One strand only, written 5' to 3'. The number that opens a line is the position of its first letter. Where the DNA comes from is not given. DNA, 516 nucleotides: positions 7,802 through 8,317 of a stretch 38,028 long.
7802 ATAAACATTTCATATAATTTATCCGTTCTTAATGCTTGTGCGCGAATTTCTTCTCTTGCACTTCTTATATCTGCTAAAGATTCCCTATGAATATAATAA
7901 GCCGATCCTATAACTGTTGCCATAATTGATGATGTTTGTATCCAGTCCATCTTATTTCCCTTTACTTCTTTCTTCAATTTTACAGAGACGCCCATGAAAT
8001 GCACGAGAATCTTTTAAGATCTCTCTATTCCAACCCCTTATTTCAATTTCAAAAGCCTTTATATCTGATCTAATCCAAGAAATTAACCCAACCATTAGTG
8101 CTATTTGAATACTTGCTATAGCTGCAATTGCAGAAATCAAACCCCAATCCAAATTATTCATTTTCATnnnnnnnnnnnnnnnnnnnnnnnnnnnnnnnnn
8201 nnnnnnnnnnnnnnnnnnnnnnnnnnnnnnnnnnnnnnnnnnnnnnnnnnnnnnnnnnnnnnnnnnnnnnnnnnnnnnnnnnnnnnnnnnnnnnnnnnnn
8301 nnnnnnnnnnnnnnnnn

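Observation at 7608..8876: Tandem cassette of paralogous single-TM proteins with a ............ motif, plus a lipoprotein and micro-peptides, with no endolysin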

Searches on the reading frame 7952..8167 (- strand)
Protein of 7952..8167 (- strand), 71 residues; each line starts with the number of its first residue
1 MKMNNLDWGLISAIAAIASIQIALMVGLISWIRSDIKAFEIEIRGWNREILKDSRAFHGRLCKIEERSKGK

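Call 5: search_protein_families(library=pfam, max_evalue=1, proteins=[window:7952-8167:-])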
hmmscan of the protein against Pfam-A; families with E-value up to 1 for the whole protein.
window:7952-8167:- (71 aa): 1 family
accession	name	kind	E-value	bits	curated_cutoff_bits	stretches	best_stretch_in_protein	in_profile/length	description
PF19071.5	DUF5767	-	0.055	14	26.9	1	23-69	9-55/84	Family of unknown function (DUF5767)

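Call 6: search_protein_families(library=phrogs, max_evalue=1, proteins=[window:7952-8167:-])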
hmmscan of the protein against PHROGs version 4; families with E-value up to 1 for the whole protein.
window:7952-8167:- (71 aa): 3 families
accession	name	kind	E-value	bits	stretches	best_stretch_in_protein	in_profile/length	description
phrog_18138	-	unknown function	0.016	16.7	1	13-69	6-61/95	-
phrog_1009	-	unknown function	0.11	13.7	1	3-50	3-50/103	-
phrog_30330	-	unknown function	0.13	12.7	1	2-38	5-43/198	-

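Call 13: find_homologous_proteins(query=A1, max_evalue=0.01)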
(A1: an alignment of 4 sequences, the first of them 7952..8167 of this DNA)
Query A1 (4 sequences) (71 aa, profile of the alignment): 228 proteins with E <= 0.01 among 444 candidates; the best 120 are listed.
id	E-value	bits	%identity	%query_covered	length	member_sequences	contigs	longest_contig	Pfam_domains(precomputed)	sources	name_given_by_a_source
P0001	1.1e-30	123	33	82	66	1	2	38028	-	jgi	-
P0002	1.8e-26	109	39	97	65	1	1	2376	-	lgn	-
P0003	2.6e-26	109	100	97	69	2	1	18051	-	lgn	-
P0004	1.3e-25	107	39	97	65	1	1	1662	-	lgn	-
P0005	1.3e-24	104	34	83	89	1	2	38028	-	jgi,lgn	-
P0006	2.0e-23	100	44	87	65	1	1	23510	-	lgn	-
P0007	1.1e-22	97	75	89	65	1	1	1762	-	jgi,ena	-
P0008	2.7e-22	96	77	93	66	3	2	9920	-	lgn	-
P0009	3.1e-22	96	77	90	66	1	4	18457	-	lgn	-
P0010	3.2e-22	96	82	94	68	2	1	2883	-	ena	-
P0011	7.2e-22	95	77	90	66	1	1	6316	-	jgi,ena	-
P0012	8.4e-22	95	37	69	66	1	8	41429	-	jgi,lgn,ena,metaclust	metaclust:\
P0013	1.4e-21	94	37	96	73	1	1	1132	-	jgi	jgi:hypothetical protein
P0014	1.8e-21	93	36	90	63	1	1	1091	-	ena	-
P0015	2.4e-21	93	36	90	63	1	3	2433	-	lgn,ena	-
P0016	2.8e-21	93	77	90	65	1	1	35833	-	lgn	-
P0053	2.2e-15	74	31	82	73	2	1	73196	-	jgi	-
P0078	1.5e-13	68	42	70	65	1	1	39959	-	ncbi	-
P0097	1.3e-12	65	58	34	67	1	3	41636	-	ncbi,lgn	-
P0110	5.7e-12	63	43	32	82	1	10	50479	-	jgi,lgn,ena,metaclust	metaclust:\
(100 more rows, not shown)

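Call 16: find_encoding_contigs(protein=P0078, flank=10000, max_places=3)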
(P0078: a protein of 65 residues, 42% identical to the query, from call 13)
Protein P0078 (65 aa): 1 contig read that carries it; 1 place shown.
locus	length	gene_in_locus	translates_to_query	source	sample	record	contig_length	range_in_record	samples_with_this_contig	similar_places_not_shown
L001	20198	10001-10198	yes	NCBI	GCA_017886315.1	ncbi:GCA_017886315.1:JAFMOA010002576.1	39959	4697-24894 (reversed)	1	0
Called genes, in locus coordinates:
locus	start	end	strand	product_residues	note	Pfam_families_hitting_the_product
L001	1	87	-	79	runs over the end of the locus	PF01381:HTH_3 (weak)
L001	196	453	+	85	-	-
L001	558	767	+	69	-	-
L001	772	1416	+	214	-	PF04404:ERF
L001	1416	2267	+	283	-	PF09588:YqaJ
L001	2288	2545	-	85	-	-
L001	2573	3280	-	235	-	PF09414:RNA_ligase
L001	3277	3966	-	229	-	PF00149:Metallophos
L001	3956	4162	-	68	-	-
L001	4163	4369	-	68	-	-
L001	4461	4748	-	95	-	-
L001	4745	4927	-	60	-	-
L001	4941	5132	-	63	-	-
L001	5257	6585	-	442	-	-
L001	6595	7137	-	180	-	-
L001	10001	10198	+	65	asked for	-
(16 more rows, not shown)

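Call 17: find_encoding_contigs(protein=P0097, flank=10000, max_places=3)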
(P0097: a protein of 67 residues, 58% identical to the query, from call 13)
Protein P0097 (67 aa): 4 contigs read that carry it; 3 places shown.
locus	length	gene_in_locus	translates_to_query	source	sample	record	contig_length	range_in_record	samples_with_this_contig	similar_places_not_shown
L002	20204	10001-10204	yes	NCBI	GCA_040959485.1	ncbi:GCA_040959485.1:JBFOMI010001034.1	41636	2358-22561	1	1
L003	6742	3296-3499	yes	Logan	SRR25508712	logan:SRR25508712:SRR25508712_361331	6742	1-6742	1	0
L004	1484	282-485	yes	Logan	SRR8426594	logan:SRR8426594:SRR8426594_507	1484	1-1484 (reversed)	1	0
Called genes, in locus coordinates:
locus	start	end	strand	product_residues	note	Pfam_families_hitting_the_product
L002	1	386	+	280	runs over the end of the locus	PF01145:Band_7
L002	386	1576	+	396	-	PF01139:RtcB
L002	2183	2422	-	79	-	-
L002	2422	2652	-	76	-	-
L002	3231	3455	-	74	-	-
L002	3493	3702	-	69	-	-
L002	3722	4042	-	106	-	-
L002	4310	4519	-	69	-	PF04448:DUF551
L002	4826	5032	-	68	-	-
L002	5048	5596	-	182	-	PF25109:HAD_PNKP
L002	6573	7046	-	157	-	-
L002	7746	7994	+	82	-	-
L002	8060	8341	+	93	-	-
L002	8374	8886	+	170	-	PF07275:ArdA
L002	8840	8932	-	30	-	-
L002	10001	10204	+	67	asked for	-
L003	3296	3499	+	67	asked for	-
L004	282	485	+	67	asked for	-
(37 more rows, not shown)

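Call 25: find_related_loci(query=A2, collection=genome_contigs, flank=8000)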
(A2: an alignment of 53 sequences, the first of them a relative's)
Query A2 (66 aa) in genome_contigs; peptide patterns used: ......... (x = any residue, [..] = any of these).
35 stretches matched a pattern; 10 encode a relative of the query (tblastn E <= 1e-3); 10 distinct loci.
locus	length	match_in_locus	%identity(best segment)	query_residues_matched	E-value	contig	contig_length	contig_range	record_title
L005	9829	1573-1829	44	5-63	4e-15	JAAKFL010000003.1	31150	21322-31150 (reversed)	MAG: Chlamydiae bacterium isolate K940_chlam_3 K940chlam3_3, whole genome shotgun sequence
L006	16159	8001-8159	51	5-61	5e-14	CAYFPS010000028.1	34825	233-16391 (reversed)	MAG TPA_asm: uncultured Bacteroidaceae bacterium isolate ERP019367_co1_104 genome assembly, contig: NODE_1224_length_348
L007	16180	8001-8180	43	5-64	4e-13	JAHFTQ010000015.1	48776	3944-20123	MAG: Parachlamydiales bacterium isolate nzgw624 NODE_370_length_48777_cov_6.179690, whole genome shotgun sequence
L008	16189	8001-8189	46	6-64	2e-12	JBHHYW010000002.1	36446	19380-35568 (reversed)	MAG: Candidatus Scalindua sp. isolate Maj_2_bin.27 NODE_405_length_36446_cov_8.080377, whole genome shotgun sequence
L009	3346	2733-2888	45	8-63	9e-11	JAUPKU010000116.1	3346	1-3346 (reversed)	MAG: Thermoproteota archaeon isolate erpe_2018_pw_0hr_WHONDRS-PP48-000085_B_bin.57 scaffold_862626, whole genome shotgun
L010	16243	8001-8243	34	5-64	3e-10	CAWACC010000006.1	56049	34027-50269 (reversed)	MAG: uncultured Parachlamydiaceae bacterium isolate MFD09286.bin.2.11 genome assembly, contig: contig_119828, whole geno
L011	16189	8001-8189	41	20-64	4e-10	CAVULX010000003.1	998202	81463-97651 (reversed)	MAG: uncultured Parachlamydiaceae bacterium isolate MFD06435.bin.2.181 genome assembly, contig: contig_46148, whole geno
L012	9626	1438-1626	40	20-64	9e-10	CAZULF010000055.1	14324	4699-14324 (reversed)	MAG TPA_asm: uncultured Legionellales bacterium isolate SRP199154_co2_51 genome assembly, contig: NODE_2738_length_14324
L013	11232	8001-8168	39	8-63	2e-9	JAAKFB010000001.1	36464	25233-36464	MAG: Chlamydiae bacterium isolate K1000_chlam_2 K1000chlam2_1, whole genome shotgun sequence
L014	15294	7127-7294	33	4-66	7e-8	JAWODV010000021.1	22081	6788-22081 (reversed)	MAG: Kosmotogaceae bacterium isolate BLK5-2.bin.62 k191_2297058, whole genome shotgun sequence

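Call 26: search_protein_families(library=pfam, alignment_id=A2, max_evalue=1)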
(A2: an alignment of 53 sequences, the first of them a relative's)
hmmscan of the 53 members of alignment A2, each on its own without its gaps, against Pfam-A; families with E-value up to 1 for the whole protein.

A. member 1, P0001 (66 aa): 2 families
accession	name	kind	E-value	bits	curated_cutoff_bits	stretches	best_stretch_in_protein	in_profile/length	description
PF06254.16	YdaT_toxin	-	0.086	13.7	21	1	22-59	11-49/92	Bacterial toxin ydaT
PF02936.19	COX4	-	0.25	11.8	26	1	2-32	67-97/138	Cytochrome c oxidase subunit IV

B. families by the number of members that match (of 53 scanned): 30 families (the first 25 are shown)
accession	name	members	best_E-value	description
PF06254.16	YdaT_toxin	7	0.0037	Bacterial toxin ydaT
PF02936.19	COX4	5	0.086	Cytochrome c oxidase subunit IV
PF14316.11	DUF4381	3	0.023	Domain of unknown function (DUF4381)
PF00876.23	Innexin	3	0.046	Innexin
PF02873.21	MurB_C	3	0.17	UDP-N-acetylenolpyruvoylglucosamine reductase, C-terminal domain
PF19071.5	DUF5767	2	0.051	Family of unknown function (DUF5767)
PF23707.1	P116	2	0.06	P116-like protein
PF04995.19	CcmD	2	0.064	Heme exporter protein D (CcmD)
PF23268.1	RIN1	2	0.08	RIN1-like domain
PF07521.17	RMMBL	2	0.084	Zn-dependent metallo-hydrolase RNA specificity domain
PF01004.24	Flavi_M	1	0.014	Flavivirus envelope glycoprotein M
PF09177.16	STX6_10_61_N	1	0.026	Syntaxin 6/10/61, N-terminal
PF13139.11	DUF3981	1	0.032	Domain of unknown function (DUF3981)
PF03961.19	FapA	1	0.036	Flagellar Assembly Protein A beta solenoid domain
PF10828.13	DUF2570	1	0.038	Protein of unknown function (DUF2570)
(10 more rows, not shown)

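Call 29: search_protein_families(library=pfam, max_evalue=0.001, proteins=[L011:1005-2159:+, L011:2143-2802:+, L011:3964-5700:+, L011:5771-6589:+, L011:6648-7502:+, L011:7548-7868:+, L011:8420-9403:+, L011:9556-11643:+, L011:11957-13390:-, L011:14171-15190:+])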
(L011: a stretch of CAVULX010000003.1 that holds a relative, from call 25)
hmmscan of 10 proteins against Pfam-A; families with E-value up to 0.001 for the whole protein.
L011:1005-2159:+ (384 aa): 2 families
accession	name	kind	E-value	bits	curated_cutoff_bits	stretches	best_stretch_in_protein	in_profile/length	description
PF13519.12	VWA_2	-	5.6e-12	46.7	27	1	113-224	1-107/107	von Willebrand factor type A domain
PF13768.12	VWA_3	-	0.00059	20.3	27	0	112-264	2-136/155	von Willebrand factor type A domain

L011:2143-2802:+ (219 aa): 3 families
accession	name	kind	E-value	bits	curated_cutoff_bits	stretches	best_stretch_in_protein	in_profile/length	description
PF13174.12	TPR_6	-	4e-05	24.4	26.3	0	82-104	3-25/33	Tetratricopeptide repeat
PF14559.12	TPR_19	-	0.00015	22.5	25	1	53-113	2-59/68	Tetratricopeptide repeat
PF07719.23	TPR_2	-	0.00073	19.9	27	0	81-102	3-24/34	Tetratricopeptide repeat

L011:3964-5700:+ (578 aa): 1 family
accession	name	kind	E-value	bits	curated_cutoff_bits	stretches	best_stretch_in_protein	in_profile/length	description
PF13584.12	BatD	-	1e-07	32.9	24.1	0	290-388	5-92/92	BatD DUF11 like domain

L011:5771-6589:+ (272 aa): 2 families
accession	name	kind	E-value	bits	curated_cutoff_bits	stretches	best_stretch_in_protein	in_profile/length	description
PF00515.34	TPR_1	-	5.8e-06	26.3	27.8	1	83-115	2-34/34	Tetratricopeptide repeat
PF07719.23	TPR_2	-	0.00098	19.5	27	1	83-115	2-34/34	Tetratricopeptide repeat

L011:6648-7502:+ (284 aa): 0 families

L011:7548-7868:+ (106 aa): 0 families

L011:8420-9403:+ (327 aa): 0 families

L011:9556-11643:+ (695 aa): 3 families
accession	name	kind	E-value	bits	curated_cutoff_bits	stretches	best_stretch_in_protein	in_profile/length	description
PF17975.6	RNR_Alpha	-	2.1e-06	28.6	26.4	1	15-110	5-101/101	Ribonucleotide reductase alpha domain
PF21995.1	RNR-II_ins_dom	-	8.2e-05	23.3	27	1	199-259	41-107/107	B12-dependent ribonucleotide reductase, insertion domain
PF02867.20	Ribonuc_red_lgC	-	0.00017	20.8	23.9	0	330-450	166-295/523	Ribonucleotide reductase, barrel domain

L011:11957-13390:- (477 aa): 1 family
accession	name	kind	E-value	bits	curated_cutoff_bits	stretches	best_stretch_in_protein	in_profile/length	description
PF01384.25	PHO4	-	1.9e-121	405.7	33.7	1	24-463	1-349/350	Phosphate transporter family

L011:14171-15190:+ (339 aa): 5 families
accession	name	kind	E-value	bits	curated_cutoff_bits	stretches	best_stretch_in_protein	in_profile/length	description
PF00005.33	ABC_tran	-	4.9e-28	98.9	25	1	29-186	4-137/137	ABC transporter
PF08352.17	oligo_HPY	-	3.4e-21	75.8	27.1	1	237-301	1-65/65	Oligopeptide/dipeptide transporter, C-terminal region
PF13304.12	AAA_21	-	2.1e-06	28.5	27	1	149-221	229-303/304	AAA domain, putative AbiEii toxin, Type IV TA system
PF02463.25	SMC_N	-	4.1e-05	23.5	40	1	39-236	27-217/220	RecF/RecN/SMC N terminal domain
PF13401.12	AAA_22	-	0.00038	21.2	27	0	38-88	7-33/130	AAA domain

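Call 34: find_encoding_contigs(protein=P0053, flank=10000, max_places=2)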
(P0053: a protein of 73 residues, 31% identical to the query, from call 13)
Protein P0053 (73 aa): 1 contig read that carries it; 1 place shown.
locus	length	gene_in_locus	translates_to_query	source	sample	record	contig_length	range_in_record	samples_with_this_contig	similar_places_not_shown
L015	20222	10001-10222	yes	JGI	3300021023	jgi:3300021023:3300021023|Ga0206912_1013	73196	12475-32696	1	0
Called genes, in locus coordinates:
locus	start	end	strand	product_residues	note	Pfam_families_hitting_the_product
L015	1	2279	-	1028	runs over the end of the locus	PF00069:Pkinase, PF07714:PK_Tyr_Ser-Thr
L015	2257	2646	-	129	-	-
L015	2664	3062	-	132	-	PF02643:DUF192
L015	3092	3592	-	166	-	PF14534:DUF4440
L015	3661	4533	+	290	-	PF25917:BSH_RND (weak), PF25973:BSH_CzcB (weak), PF25876:HH_MFP_RND, PF25881:HH_YBHG (weak), PF25885:HH_EMRA (weak)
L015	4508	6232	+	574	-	PF00004:AAA (faint), PF00005:ABC_tran, PF13304:AAA_21 (faint), PF13401:AAA_22 (faint), PF13476:AAA_23 (faint), PF13555:AAA_29 (faint), PF00005:ABC_tran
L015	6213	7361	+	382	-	PF12679:ABC2_membrane_2, PF12698:ABC2_membrane_3, PF01061:ABC2_membrane, PF12730:ABC2_membrane_4 (weak)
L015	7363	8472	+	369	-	PF12679:ABC2_membrane_2, PF12698:ABC2_membrane_3, PF01061:ABC2_membrane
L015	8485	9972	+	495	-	PF02321:OEP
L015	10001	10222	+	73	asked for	-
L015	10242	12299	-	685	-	-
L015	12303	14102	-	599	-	PF08238:Sel1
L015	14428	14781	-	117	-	PF01934:HepT-like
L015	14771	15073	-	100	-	PF01909:NTP_transf_2, PF18765:Polbeta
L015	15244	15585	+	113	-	PF13443:HTH_26 (weak)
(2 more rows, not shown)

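Call 35: find_encoding_contigs(protein=P0110, flank=10000, max_places=3)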
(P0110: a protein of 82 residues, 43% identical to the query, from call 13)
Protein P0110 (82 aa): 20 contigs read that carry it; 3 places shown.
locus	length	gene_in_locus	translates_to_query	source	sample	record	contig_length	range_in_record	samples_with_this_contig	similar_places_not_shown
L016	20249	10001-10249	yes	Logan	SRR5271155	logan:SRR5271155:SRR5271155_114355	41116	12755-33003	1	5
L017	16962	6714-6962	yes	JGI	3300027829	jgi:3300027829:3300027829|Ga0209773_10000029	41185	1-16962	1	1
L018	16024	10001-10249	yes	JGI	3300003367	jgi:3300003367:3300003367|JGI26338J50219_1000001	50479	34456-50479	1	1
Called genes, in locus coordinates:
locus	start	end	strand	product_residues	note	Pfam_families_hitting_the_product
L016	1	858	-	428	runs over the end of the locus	PF01170:UPF0020 (faint), PF01555:N6_N4_Mtase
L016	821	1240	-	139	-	-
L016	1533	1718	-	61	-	-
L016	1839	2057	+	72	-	-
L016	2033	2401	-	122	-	-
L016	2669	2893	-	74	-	-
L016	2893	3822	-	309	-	-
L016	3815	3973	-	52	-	-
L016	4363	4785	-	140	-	-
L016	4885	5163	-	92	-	-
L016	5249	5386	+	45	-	-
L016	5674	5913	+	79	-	-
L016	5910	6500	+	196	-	-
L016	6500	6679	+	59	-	-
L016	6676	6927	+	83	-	-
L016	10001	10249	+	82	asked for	-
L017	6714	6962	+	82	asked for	-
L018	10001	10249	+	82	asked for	-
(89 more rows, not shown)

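Call 48: find_related_loci(query=A2, collection=viral_contigs, flank=6000)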
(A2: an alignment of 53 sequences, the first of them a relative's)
Query A2 (66 aa) in viral_contigs; peptide patterns used: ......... (x = any residue, [..] = any of these).
217 stretches matched a pattern; 213 encode a relative of the query (tblastn E <= 1e-3); the best 80 are kept; 80 distinct loci.
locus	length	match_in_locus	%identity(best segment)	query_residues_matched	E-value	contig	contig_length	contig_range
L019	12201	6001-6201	60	1-63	2e-23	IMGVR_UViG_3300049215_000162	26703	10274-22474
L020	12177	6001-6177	61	5-63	2e-21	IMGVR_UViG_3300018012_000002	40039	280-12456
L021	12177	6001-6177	56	5-63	6e-21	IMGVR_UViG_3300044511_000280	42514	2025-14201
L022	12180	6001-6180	58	5-64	3e-20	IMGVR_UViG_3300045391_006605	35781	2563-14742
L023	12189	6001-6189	56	5-63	4e-20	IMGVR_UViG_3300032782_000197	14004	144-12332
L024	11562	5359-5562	51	1-64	9e-20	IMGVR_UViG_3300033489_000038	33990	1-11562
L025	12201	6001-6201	55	5-64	9e-20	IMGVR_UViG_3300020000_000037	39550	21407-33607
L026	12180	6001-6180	56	1-64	1e-19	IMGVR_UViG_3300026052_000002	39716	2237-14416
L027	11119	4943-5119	59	5-63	3e-19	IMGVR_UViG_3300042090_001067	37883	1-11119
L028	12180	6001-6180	52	5-64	1e-18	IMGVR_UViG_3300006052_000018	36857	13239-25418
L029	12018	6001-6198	55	5-59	1e-18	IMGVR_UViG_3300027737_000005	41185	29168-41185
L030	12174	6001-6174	57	6-63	2e-18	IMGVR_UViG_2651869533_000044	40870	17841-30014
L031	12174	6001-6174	57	6-63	2e-18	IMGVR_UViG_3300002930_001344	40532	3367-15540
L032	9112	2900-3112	49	5-64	3e-18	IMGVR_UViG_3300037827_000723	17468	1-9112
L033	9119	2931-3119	55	5-64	5e-18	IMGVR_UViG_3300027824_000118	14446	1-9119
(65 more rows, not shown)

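Call 49: search_protein_representatives(alignment_id=A2)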
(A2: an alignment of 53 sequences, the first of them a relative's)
Query: 53 sequences, 62 profile positions. Proteins with E-value up to 0.001 (for the whole library): 901; up to 1e-10: 397; up to 1e-30: 0. The best 150 are listed.
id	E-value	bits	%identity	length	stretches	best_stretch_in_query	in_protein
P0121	1.7e-27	111.2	-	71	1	1-60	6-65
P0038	1.1e-26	108.6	-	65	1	1-61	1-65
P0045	4.7e-26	106.6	-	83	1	1-61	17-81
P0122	5.3e-25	103.3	-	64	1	1-61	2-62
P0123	2.0e-23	98.2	-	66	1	1-62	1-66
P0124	1.8e-22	95.1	-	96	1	1-61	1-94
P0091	3.3e-22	94.3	-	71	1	1-62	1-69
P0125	3.5e-22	94.2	-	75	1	1-61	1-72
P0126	7.1e-22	93.2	-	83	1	1-62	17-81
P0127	8.0e-22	93.1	-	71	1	3-60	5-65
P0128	9.0e-22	92.9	-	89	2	1-47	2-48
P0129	9.4e-22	92.8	-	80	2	1-49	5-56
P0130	1.1e-21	92.6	-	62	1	1-62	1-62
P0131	2.0e-21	91.8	-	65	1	1-62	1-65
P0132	2.7e-21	91.4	-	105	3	34-61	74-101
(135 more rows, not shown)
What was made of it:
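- Family reality and size: 228 hits (call 13), 901 clusters at 50% identity (call 49) and 213 IMG/VR contigs (call 48). The family is far more abundant in phage contigs, which fits capture followed by expansion (calls 48, 49).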

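Call 50: predict_structure(alignment_id=A2)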
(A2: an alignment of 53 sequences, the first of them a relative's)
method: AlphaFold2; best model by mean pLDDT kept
length: 66 residues; sequences in the alignment: 53
mean_pLDDT: 95.0   pTM: 0.57
mean pLDDT of the five models: 95.0, 94.5, 93.9, 93.7, 93.1
residues with pLDDT >= 90: 60; 70-90: 5; 50-70: 1; < 50: 0
segments of 3 or more residues with pLDDT < 50: none
pLDDT, mean of each block of 10 residues (from residue 1): 89 97 97 98 98 96 88
secondary structure, 60 per line:
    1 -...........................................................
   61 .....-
elements in order: H2-65
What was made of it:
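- On BhlA/UviB holin-like (PF10960): AF2 single helix (call 50).
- Single helix, pLDDT 95 (call 50).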
